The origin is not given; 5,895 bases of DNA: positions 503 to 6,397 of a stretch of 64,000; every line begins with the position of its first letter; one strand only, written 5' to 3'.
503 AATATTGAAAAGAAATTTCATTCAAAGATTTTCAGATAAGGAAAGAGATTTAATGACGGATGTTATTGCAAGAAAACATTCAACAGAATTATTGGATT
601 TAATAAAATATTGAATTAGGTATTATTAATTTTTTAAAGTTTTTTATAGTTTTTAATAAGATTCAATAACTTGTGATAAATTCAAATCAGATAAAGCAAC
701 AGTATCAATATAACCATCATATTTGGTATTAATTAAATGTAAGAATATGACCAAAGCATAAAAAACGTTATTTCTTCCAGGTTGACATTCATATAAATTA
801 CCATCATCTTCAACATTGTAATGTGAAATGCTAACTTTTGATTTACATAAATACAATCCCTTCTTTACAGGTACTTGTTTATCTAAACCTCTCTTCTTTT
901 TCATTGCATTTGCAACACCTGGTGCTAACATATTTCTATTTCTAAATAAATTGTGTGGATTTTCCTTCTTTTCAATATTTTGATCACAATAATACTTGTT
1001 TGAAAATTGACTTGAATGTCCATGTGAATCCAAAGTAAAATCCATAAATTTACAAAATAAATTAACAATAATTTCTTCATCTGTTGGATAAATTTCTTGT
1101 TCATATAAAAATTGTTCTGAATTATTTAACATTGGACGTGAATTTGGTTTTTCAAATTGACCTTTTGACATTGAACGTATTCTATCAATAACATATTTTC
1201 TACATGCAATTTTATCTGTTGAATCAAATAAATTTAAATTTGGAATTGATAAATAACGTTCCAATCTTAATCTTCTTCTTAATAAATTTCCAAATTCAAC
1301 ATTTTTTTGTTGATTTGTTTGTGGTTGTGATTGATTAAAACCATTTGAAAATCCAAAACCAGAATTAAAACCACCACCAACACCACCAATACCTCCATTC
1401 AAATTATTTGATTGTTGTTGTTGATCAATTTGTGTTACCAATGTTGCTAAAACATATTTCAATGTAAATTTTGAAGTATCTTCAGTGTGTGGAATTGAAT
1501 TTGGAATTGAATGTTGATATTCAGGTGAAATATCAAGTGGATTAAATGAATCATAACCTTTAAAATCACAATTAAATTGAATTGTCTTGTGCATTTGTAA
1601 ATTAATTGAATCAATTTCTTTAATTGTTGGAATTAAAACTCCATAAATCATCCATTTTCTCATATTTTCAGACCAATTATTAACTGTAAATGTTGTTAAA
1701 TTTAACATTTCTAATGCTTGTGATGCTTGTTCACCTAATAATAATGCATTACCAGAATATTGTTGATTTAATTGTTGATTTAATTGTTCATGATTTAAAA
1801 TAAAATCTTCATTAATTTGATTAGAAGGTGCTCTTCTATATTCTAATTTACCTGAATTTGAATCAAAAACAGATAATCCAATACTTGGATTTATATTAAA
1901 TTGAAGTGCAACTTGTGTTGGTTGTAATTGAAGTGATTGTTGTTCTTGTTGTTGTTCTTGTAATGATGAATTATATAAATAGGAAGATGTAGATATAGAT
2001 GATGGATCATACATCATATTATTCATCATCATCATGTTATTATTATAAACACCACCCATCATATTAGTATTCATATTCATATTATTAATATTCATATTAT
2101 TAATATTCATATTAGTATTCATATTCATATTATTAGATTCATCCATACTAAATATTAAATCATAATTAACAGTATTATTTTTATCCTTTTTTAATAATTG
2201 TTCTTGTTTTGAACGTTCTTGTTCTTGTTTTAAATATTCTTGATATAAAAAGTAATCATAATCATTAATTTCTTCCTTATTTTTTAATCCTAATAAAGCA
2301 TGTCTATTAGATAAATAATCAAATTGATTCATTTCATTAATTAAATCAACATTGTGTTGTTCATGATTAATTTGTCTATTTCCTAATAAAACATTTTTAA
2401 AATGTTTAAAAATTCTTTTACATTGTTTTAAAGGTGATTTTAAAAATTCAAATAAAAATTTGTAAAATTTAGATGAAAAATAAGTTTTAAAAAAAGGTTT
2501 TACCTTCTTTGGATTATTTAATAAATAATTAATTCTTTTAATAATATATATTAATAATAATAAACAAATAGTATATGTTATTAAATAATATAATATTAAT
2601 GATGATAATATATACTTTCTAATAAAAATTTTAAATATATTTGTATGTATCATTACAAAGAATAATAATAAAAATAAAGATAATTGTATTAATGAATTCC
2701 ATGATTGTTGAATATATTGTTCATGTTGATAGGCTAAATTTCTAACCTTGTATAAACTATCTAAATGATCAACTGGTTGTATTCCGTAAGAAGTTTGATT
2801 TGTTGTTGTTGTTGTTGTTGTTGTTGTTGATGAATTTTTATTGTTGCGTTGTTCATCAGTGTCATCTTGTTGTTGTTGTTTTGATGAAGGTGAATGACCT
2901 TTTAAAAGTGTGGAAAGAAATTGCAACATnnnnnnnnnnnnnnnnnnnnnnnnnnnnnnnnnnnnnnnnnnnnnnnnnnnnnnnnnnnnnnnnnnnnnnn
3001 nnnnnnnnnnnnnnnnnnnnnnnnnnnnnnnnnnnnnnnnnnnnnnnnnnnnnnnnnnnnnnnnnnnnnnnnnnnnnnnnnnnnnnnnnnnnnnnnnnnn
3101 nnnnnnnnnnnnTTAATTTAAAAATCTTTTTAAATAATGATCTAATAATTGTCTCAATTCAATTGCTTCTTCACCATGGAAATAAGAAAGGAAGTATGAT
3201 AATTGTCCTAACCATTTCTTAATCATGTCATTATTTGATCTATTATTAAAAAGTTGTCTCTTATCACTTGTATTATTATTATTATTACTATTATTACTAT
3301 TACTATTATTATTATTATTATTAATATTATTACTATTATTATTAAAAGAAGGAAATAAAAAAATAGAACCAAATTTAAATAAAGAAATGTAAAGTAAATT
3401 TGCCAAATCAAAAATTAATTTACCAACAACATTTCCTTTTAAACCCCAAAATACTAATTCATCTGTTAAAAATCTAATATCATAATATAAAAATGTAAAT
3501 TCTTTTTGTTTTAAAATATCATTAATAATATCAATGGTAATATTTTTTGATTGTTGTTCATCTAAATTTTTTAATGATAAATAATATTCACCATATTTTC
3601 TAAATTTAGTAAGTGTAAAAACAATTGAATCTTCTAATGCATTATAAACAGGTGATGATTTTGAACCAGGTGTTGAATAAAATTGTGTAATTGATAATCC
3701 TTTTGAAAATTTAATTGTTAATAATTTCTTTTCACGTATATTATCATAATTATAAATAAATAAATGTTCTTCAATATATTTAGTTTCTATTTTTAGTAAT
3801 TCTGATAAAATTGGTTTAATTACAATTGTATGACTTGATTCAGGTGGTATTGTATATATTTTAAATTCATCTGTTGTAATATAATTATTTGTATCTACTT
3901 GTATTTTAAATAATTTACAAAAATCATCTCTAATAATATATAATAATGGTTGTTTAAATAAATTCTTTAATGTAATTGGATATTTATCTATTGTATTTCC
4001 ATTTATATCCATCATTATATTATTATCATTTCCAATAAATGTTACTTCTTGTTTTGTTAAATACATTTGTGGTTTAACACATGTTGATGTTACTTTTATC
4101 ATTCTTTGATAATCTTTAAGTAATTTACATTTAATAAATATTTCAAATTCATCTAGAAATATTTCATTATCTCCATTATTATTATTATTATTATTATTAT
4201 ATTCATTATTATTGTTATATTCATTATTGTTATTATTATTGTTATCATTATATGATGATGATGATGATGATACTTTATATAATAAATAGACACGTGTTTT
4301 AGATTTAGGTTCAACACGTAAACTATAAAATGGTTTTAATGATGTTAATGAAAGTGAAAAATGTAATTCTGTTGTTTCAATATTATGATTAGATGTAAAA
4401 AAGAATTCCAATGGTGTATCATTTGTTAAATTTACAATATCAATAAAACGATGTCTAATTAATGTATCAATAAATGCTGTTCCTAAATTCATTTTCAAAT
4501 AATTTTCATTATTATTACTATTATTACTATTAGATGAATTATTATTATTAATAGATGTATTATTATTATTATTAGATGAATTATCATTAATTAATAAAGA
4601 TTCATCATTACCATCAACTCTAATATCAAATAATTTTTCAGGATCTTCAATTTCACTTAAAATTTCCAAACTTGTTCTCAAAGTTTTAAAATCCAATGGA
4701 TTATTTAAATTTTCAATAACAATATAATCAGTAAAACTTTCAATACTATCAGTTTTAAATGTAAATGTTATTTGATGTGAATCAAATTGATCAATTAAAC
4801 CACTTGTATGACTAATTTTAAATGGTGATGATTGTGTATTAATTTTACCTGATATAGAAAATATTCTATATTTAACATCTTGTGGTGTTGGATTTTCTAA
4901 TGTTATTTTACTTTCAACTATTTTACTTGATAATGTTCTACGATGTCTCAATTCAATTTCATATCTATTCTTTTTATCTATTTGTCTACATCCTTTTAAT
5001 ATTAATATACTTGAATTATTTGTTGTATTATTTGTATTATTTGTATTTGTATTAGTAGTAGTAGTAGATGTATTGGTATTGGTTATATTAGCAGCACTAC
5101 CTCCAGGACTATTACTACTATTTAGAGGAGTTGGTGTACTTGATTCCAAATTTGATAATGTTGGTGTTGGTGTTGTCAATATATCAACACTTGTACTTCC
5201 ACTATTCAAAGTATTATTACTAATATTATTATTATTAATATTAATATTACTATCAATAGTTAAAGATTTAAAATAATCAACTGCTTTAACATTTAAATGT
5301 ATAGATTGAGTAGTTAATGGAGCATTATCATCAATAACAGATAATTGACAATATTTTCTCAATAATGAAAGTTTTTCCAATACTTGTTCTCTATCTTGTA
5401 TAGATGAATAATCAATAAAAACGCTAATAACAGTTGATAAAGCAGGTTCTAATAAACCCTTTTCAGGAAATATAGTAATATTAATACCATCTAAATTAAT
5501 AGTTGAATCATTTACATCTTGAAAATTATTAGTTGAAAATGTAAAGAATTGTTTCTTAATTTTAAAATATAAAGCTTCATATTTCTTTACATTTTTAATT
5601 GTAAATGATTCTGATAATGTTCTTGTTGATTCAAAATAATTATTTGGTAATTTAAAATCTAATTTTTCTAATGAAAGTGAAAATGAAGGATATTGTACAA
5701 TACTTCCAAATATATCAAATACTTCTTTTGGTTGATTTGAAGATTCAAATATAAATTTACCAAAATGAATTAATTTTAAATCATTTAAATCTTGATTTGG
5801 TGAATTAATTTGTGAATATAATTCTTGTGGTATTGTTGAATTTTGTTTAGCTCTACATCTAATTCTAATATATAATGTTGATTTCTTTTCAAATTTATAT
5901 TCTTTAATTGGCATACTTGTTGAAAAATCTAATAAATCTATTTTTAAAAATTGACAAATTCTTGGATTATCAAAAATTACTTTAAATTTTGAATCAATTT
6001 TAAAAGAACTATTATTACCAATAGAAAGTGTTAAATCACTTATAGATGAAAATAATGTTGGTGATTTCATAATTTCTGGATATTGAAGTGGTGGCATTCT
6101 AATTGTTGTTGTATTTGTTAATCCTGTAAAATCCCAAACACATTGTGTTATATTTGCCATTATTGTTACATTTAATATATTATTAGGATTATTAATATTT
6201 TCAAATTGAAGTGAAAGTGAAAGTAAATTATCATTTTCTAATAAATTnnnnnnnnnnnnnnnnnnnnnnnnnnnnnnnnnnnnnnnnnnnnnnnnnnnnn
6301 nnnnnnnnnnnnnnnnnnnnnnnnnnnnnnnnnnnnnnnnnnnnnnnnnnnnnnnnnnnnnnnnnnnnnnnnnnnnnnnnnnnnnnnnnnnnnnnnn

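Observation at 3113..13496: Giant (about 3,350 aa) multi-ASH/PapD-like repeat protein encoded by four abutting ORFs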

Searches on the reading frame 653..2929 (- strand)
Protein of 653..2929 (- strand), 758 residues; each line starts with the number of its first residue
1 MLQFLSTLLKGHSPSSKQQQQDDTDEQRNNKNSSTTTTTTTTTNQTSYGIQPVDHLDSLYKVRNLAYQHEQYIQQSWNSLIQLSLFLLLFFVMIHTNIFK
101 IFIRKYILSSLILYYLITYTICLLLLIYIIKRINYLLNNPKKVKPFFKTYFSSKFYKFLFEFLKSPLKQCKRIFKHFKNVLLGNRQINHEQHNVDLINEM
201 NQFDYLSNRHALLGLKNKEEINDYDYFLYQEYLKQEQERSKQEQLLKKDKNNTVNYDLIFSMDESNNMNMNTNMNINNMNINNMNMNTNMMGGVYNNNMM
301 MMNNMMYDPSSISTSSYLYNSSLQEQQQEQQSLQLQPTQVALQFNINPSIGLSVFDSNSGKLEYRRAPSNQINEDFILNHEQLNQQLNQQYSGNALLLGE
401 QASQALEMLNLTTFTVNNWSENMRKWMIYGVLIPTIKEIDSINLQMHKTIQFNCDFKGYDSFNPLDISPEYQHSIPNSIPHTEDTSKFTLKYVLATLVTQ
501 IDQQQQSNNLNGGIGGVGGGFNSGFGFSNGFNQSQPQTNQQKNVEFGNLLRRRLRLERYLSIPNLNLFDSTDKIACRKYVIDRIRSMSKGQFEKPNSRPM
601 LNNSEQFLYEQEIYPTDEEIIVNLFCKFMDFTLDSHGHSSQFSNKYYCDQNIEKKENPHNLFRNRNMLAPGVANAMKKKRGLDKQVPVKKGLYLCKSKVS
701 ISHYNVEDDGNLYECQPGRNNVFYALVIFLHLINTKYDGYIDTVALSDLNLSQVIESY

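Call 25: search_protein_families(library=pfam, proteins=[window:653-2929:-], max_evalue=0.01)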
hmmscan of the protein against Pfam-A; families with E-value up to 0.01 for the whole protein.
window:653-2929:- (758 aa): 1 family
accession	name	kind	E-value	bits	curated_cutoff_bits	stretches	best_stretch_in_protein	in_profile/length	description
PF09786.14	CytochromB561_N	-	4.3e-15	56.1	27.3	1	271-755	223-570/571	Cytochrome B561, N terminal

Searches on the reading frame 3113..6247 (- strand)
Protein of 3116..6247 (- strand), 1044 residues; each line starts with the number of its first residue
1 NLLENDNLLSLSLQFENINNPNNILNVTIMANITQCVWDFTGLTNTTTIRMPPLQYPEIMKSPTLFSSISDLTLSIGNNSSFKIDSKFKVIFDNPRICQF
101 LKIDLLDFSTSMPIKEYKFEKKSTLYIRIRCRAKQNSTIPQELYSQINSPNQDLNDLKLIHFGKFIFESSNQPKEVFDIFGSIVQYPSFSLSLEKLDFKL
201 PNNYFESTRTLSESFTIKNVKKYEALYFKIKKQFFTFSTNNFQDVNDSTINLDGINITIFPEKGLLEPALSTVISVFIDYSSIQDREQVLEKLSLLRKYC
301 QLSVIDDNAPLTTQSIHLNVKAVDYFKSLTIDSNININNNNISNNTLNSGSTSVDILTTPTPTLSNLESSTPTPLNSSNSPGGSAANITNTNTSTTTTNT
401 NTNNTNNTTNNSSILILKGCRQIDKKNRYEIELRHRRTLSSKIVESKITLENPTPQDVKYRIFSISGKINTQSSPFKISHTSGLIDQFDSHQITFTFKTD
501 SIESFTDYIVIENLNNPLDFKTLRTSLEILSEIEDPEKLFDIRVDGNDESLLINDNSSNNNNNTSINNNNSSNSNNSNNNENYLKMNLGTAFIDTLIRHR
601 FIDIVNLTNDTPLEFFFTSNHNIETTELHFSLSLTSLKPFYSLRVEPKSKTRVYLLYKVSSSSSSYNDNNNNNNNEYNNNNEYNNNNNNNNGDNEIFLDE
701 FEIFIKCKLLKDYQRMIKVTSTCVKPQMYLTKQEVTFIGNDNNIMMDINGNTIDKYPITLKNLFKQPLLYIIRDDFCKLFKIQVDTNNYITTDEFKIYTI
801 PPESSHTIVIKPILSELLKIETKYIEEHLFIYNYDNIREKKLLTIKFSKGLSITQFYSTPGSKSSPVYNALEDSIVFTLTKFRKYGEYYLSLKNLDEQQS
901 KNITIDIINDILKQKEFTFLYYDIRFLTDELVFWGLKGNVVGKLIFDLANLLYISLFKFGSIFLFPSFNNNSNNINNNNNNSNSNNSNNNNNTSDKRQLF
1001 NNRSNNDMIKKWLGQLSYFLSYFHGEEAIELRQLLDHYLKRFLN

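Call 8: search_protein_families(library=pfam, proteins=[window:3113-6160:-], max_evalue=1)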
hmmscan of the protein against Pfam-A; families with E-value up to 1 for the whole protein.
window:3113-6160:- (1015 aa): 2 families
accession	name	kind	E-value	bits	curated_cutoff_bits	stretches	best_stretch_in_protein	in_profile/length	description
PF24507.1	Ig_CFAP65_4th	-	0.00012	22.9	27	1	419-480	2-58/76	CFAP65, fourth Ig-like domain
PF21022.2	Rap-GAP_dimer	-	0.098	13.5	27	1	380-465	22-105/106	Rap/Ran-GAP protein dimerization domain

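Call 13: find_homologous_proteins(query=window:3116-6247:-)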
Query seq(1044 aa): 8000 candidates shared short words with the query, none scored E <= 0.001.
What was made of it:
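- Tried and rejected: The first homologue search, with unmasked ORF4, found nothing: 8,000 candidates were saturated by poly-Asn words (call 13).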

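Call 27: find_encoding_contigs(protein=window:3113-6160:-, flank=3000, max_places=4)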
Protein window:3113-6160:- (1015 aa): no gene with exactly this product is on record in the collection.

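Call 45: predict_structure(alignment_id=A1)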
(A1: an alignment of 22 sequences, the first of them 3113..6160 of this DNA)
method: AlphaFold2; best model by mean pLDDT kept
length: 1015 residues; sequences in the alignment: 22
mean_pLDDT: 71.3   pTM: 0.40
mean pLDDT of the five models: 71.3, 70.9, 70.5, 68.6, 65.5
residues with pLDDT >= 90: 174; 70-90: 494; 50-70: 121; < 50: 226
segments of 3 or more residues with pLDDT < 50: 1-5, 209-220, 295-382, 408-410, 520-551, 634-663, 825-832, 868-872, 937-976
pLDDT, mean of each block of 10 residues (from residue 1): 54 84 89 67 91 89 89 92 90 92 88 86 81 93 88 90 90 67 93 90 70 38 79 90 93 83 83 89 86 52 28 27 27 30 30 28 27 28 72 77 62 76 86 82 74 88 84 75 85 82 63 73 37 34 34 68 76 87 82 81 66 78 87 48 37 34 62 85 80 86 83 70 81 91 82 83 80 91 83 76 84 83 47 63 85 83 59 67 81 84 70 76 87 56 42 41 40 53 87 79 86 62
secondary structure, 60 per line:
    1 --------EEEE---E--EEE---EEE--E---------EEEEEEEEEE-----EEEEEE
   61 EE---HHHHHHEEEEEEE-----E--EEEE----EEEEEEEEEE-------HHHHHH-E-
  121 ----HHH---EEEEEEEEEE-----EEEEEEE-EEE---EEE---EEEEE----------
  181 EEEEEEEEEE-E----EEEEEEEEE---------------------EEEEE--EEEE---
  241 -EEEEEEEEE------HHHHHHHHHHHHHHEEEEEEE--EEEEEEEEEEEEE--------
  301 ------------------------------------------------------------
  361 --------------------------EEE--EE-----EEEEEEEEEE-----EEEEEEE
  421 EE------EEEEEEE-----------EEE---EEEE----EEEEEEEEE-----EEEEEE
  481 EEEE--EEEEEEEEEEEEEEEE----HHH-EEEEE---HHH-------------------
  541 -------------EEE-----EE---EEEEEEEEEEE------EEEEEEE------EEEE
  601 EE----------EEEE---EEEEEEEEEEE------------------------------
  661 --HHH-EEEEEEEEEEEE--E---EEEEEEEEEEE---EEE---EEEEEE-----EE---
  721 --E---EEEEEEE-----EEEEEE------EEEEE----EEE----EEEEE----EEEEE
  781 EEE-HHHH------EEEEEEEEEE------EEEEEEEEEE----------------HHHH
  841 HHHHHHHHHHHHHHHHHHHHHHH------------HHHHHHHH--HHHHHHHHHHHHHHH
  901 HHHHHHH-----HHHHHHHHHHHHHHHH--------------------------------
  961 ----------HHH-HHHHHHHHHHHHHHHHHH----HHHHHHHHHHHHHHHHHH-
elements in order (helices of 4 or more, strands of 3 or more residues): E9-12 E19-21 E25-27 E40-49 E55-62 H66-71 E72-78 E87-90 E95-104 H112-117 E131-140 E146-152 E154-156 E160-162 E166-170 E181-190 E197-205 E227-231 E234-237 E242-250 H257-270 E271-277 E280-292 E387-389 E399-408 E414-422 E429-435 E447-449 E453-456 E461-469 E475-484 E487-502 E511-515 E554-556 E567-577 E584-590 E597-602 E613-616 E620-630 E667-678 E685-695 E699-701 E705-710 E727-733 E739-744 E751-755 E760-762 E767-771 E776-783 H785-788 E795-804 E811-820 H837-863 H876-883 H886-907 H913-928 H975-992 H997-1014

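Call 53: fold_search(model_id=the predicted structure, library=pdb)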
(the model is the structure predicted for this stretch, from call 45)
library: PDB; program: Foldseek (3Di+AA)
matches with E <= 10: 1658; with E <= 0.001: 566
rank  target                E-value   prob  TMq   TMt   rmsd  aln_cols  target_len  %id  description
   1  7som_D                1.4e-29  1.00  0.11  0.08  35.6       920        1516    8  Ciliary C2 central pair apparatus isolated from Chlamydomonas reinhardtii (released 2022-04-13)
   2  9ijj_O                2.6e-29  1.00  0.13  0.10  51.6       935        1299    9  In situ structure of the central apparatus in mouse sperm axoneme. (released 2025-06-04)
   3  9ijj_C                6.5e-29  1.00  0.15  0.15  39.0       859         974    9  In situ structure of the central apparatus in mouse sperm axoneme. (released 2025-06-04)
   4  9ijj_4I               6.4e-27  1.00  0.14  0.05  48.6       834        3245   10  In situ structure of the central apparatus in mouse sperm axoneme. (released 2025-06-04)
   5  9ijj_h                8.9e-27  1.00  0.14  0.10  30.6       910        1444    8  In situ structure of the central apparatus in mouse sperm axoneme. (released 2025-06-04)
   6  7sqc_2B               5.3e-26  1.00  0.13  0.16  64.5       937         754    8  Ciliary C1 central pair apparatus isolated from Chlamydomonas reinhardtii (released 2022-04-13)
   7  9ijj_4G               6.2e-26  1.00  0.13  0.04  50.1       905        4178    9  In situ structure of the central apparatus in mouse sperm axoneme. (released 2025-06-04)
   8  7sqc_2A               8.6e-26  1.00  0.13  0.16  65.1       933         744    8  Ciliary C1 central pair apparatus isolated from Chlamydomonas reinhardtii (released 2022-04-13)
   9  7sqc_O0               2.5e-25  1.00  0.12  0.11  48.2       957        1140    7  Ciliary C1 central pair apparatus isolated from Chlamydomonas reinhardtii (released 2022-04-13)
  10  9ijj_4H               4.4e-25  1.00  0.12  0.04  37.2      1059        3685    8  In situ structure of the central apparatus in mouse sperm axoneme. (released 2025-06-04)
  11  9ijj_4A               2.3e-23  1.00  0.20  0.09  36.4       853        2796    9  In situ structure of the central apparatus in mouse sperm axoneme. (released 2025-06-04)
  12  9ijj_4J               4.4e-22  1.00  0.12  0.15  45.8       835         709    9  In situ structure of the central apparatus in mouse sperm axoneme. (released 2025-06-04)
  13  7sqc_T1               1.0e-20  1.00  0.12  0.19  29.6       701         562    9  Ciliary C1 central pair apparatus isolated from Chlamydomonas reinhardtii (released 2022-04-13)
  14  9ijj_P                1.2e-20  1.00  0.11  0.16  32.4       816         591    9  In situ structure of the central apparatus in mouse sperm axoneme. (released 2025-06-04)
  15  9ijj_E                3.7e-20  1.00  0.12  0.22  38.2       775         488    8  In situ structure of the central apparatus in mouse sperm axoneme. (released 2025-06-04)
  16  7sqc_F1               3.0e-18  1.00  0.11  0.20  27.2       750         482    7  Ciliary C1 central pair apparatus isolated from Chlamydomonas reinhardtii (released 2022-04-13)
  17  7sqc_T2               9.3e-18  1.00  0.11  0.20  40.5       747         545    8  Ciliary C1 central pair apparatus isolated from Chlamydomonas reinhardtii (released 2022-04-13)
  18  7sqc_T0               2.9e-17  1.00  0.11  0.20  30.0       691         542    9  Ciliary C1 central pair apparatus isolated from Chlamydomonas reinhardtii (released 2022-04-13)
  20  9ijj_4K               3.7e-16  1.00  0.10  0.22  25.0       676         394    8  In situ structure of the central apparatus in mouse sperm axoneme. (released 2025-06-04)
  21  7sqc_F0               9.2e-16  1.00  0.12  0.30  21.2       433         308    8  Ciliary C1 central pair apparatus isolated from Chlamydomonas reinhardtii (released 2022-04-13)
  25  7sqc_T3               1.5e-13  1.00  0.10  0.26  19.9       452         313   11  Ciliary C1 central pair apparatus isolated from Chlamydomonas reinhardtii (released 2022-04-13)
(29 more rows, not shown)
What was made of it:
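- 3701..6136 (-): Five predicted beta-sandwich domains of segment 4. Foldseek top hits are ciliary central-apparatus ASH proteins (call 53).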
